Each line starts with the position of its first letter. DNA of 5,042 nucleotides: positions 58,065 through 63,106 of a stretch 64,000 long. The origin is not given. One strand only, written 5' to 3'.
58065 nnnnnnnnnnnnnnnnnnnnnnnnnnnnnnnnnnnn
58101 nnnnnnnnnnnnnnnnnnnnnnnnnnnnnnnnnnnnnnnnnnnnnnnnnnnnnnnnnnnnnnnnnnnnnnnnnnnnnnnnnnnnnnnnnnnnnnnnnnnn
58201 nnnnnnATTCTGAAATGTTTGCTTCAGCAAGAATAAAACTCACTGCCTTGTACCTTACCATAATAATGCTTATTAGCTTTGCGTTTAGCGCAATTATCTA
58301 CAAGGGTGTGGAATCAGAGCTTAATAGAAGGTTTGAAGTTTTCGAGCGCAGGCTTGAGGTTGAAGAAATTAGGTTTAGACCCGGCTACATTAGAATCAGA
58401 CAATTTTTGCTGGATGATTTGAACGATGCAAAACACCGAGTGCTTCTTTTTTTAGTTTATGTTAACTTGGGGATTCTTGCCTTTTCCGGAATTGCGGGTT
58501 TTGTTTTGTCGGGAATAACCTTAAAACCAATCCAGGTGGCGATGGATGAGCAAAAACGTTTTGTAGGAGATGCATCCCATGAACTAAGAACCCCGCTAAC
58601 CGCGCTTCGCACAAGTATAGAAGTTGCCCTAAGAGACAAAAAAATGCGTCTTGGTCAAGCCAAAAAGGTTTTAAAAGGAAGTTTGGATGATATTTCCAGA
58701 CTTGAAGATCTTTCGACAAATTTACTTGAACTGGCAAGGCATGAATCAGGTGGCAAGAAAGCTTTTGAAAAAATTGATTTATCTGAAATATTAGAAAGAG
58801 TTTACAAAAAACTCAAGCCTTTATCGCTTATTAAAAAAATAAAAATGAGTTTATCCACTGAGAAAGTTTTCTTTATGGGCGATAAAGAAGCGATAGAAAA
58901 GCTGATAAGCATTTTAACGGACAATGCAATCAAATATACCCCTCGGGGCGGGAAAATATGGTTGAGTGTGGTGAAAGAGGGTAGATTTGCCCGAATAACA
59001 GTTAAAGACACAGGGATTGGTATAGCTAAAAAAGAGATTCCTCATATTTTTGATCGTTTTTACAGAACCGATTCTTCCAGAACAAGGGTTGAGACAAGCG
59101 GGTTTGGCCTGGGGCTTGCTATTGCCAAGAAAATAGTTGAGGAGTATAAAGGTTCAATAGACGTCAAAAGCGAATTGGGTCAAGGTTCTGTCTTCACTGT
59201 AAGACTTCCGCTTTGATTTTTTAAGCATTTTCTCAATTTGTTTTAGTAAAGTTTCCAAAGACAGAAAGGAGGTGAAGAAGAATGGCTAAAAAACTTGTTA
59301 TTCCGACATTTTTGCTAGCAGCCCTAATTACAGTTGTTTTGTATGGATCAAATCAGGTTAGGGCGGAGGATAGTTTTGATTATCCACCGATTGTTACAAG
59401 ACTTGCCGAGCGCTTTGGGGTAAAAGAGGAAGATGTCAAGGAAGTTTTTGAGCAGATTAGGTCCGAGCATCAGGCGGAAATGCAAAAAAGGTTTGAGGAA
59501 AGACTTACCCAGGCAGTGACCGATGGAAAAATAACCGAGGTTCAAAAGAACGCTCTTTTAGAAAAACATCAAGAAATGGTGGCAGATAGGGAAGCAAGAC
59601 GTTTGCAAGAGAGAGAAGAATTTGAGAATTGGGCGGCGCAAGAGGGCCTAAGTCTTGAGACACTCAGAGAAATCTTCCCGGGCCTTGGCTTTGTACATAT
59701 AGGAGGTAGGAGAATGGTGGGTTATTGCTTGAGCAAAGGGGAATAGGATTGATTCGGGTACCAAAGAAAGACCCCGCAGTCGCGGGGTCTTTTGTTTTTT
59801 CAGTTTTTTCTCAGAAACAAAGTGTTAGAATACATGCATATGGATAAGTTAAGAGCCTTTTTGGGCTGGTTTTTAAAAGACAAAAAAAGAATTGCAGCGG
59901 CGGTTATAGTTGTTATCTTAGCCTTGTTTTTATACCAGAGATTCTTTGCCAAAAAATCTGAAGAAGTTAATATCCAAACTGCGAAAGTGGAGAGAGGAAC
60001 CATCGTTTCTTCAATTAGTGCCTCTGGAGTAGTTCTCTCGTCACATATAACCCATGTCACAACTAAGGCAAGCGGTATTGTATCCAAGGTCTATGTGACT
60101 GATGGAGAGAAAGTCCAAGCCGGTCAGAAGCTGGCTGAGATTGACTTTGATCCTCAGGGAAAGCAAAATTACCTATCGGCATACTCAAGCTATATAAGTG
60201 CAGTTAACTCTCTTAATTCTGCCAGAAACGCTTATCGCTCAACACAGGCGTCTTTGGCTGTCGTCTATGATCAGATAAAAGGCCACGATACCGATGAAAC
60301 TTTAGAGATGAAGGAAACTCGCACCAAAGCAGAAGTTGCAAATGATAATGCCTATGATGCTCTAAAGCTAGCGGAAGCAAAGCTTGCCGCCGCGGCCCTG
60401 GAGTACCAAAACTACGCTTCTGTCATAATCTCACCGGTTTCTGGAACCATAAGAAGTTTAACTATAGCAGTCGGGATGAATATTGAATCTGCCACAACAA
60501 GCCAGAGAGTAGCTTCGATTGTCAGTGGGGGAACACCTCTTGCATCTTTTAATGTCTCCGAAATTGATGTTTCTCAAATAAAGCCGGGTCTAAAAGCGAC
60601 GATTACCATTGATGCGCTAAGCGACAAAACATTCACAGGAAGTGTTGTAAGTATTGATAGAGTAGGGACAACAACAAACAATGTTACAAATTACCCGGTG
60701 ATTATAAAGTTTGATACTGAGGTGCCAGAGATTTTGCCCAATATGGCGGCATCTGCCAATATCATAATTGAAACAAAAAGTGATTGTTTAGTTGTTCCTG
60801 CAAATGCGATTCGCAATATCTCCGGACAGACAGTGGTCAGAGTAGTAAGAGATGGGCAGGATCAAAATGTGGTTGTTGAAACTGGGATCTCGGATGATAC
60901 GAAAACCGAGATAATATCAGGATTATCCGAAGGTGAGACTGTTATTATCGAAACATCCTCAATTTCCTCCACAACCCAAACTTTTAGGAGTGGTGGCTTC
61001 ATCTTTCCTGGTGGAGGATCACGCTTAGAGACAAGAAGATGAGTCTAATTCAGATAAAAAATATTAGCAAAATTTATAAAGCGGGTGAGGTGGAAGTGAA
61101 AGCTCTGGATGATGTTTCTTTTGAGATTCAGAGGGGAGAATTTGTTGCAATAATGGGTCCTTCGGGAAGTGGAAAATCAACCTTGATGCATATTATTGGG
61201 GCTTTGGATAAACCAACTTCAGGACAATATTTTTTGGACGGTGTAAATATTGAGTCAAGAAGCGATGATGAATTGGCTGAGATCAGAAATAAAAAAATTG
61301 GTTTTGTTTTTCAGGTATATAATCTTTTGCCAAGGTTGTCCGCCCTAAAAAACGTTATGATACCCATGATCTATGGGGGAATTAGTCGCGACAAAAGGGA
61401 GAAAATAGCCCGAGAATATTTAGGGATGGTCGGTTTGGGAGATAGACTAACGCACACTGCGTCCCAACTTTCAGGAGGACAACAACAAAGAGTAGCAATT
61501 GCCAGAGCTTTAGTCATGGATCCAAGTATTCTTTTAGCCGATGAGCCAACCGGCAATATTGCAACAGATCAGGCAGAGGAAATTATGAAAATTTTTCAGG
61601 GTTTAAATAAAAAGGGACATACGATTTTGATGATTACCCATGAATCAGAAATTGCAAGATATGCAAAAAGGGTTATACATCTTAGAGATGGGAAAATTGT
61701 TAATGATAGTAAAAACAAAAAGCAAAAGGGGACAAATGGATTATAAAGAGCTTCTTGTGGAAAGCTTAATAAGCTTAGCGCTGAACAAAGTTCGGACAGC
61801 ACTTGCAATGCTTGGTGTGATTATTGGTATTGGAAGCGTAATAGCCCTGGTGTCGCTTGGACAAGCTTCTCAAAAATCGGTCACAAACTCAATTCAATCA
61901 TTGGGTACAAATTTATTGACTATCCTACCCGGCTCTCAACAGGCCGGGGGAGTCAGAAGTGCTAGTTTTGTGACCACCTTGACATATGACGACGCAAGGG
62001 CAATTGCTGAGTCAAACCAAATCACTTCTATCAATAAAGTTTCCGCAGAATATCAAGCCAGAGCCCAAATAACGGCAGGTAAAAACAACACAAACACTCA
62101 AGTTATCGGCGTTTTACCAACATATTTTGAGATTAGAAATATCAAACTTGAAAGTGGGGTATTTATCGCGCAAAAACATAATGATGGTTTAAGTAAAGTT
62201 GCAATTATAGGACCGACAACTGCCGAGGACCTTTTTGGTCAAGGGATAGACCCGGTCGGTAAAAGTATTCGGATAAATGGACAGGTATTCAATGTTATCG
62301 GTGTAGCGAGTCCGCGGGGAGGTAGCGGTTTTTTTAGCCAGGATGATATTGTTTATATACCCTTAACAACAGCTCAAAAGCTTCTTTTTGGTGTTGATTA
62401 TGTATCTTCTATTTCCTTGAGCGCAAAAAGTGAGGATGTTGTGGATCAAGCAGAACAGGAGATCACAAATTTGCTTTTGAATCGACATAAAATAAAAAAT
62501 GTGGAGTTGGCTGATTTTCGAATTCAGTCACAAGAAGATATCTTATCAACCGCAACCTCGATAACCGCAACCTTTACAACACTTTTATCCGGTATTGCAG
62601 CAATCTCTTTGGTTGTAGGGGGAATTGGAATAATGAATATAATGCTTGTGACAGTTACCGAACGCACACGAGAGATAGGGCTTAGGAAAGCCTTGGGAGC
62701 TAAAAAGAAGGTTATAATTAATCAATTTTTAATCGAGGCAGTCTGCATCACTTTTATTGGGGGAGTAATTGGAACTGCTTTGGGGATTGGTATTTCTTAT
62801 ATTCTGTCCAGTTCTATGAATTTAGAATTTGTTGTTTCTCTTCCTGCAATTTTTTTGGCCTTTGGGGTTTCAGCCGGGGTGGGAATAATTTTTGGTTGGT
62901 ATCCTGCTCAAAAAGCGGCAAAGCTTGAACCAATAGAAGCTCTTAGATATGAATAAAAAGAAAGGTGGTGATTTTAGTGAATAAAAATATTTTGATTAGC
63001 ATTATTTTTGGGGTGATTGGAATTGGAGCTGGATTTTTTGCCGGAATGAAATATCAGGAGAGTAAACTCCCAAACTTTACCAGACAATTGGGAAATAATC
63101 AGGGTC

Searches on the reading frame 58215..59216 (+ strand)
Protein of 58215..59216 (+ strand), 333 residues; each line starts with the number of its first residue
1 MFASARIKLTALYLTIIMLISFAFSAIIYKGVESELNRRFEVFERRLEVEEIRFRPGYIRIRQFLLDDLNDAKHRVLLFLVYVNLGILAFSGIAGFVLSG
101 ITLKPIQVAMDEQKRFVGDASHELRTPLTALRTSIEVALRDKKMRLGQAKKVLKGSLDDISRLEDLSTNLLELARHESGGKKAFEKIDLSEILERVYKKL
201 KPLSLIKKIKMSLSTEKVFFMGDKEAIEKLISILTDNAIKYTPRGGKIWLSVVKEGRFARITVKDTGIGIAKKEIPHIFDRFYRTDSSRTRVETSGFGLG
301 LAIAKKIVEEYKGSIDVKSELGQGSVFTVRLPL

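Call 32: search_protein_families(library=pfam, proteins=[window:58215-59216:+], max_evalue=0.0001)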
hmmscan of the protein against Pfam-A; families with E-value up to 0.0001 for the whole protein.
window:58215-59216:+ (333 aa): 2 families
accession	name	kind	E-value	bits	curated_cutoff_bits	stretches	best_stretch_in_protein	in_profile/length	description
PF02518.31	HATPase_c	-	1.1e-29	103.5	26.4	1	222-333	1-109/111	Histidine kinase-, DNA gyrase B-, and HSP90-like ATPase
PF00512.31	HisKA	-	1.5e-13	51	26.9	1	113-179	2-66/66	His Kinase A (phospho-acceptor) domain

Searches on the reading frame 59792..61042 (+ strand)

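Call 32: search_protein_families(library=pfam, proteins=[window:59792-61042:+], max_evalue=0.0001)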
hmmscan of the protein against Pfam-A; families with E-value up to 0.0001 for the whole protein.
window:59792-61042:+ (416 aa): 5 families
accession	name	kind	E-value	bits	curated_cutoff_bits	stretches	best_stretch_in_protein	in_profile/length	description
PF16576.10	HlyD_D23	-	5.7e-16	58.9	30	1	76-290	7-186/214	Barrel-sandwich domain of CusB or HlyD membrane-fusion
PF13437.12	HlyD_3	-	6.5e-13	49.8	22.2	1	211-310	1-96/106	HlyD family secretion protein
PF13533.13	Biotin_lipoyl_2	-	8.7e-08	32.3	29.8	1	89-118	3-32/32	Biotin-lipoyl like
PF00364.28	Biotin_lipoyl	-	5.1e-06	26.7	22.1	0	88-117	44-73/73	Biotin-requiring enzyme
PF00529.27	CusB_dom_1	-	9.3e-05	23.1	26.5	0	49-295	12-51/89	Cation efflux system protein CusB domain 1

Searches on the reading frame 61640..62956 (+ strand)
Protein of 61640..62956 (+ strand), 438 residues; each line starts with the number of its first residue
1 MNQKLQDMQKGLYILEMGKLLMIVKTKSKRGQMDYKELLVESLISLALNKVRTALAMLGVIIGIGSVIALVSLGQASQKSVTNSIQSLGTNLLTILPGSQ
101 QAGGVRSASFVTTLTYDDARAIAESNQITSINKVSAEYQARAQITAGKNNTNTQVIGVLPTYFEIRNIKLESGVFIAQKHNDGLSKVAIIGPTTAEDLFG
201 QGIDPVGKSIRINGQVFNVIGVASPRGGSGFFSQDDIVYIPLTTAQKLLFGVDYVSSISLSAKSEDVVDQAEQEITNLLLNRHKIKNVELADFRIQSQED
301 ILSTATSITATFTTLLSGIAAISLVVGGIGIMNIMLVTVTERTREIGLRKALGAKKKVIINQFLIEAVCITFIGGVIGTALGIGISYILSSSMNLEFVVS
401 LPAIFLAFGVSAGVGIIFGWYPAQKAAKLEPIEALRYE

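Call 30: find_encoding_contigs(protein=window:61640-62956:+, flank=10000, max_places=1)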
Protein window:61640-62956:+ (438 aa): no gene with exactly this product is on record in the collection.

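Call 32: search_protein_families(library=pfam, proteins=[window:61640-62956:+], max_evalue=0.0001)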
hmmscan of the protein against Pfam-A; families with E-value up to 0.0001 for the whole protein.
window:61640-62956:+ (438 aa): 2 families
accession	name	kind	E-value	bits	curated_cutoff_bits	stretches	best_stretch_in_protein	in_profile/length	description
PF12704.14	MacB_PCD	-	2.1e-47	162.5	27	1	53-277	1-206/207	MacB-like periplasmic core domain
PF02687.27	FtsX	-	1.2e-23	83.8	25.5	1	319-431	3-120/120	FtsX-like permease C-terminal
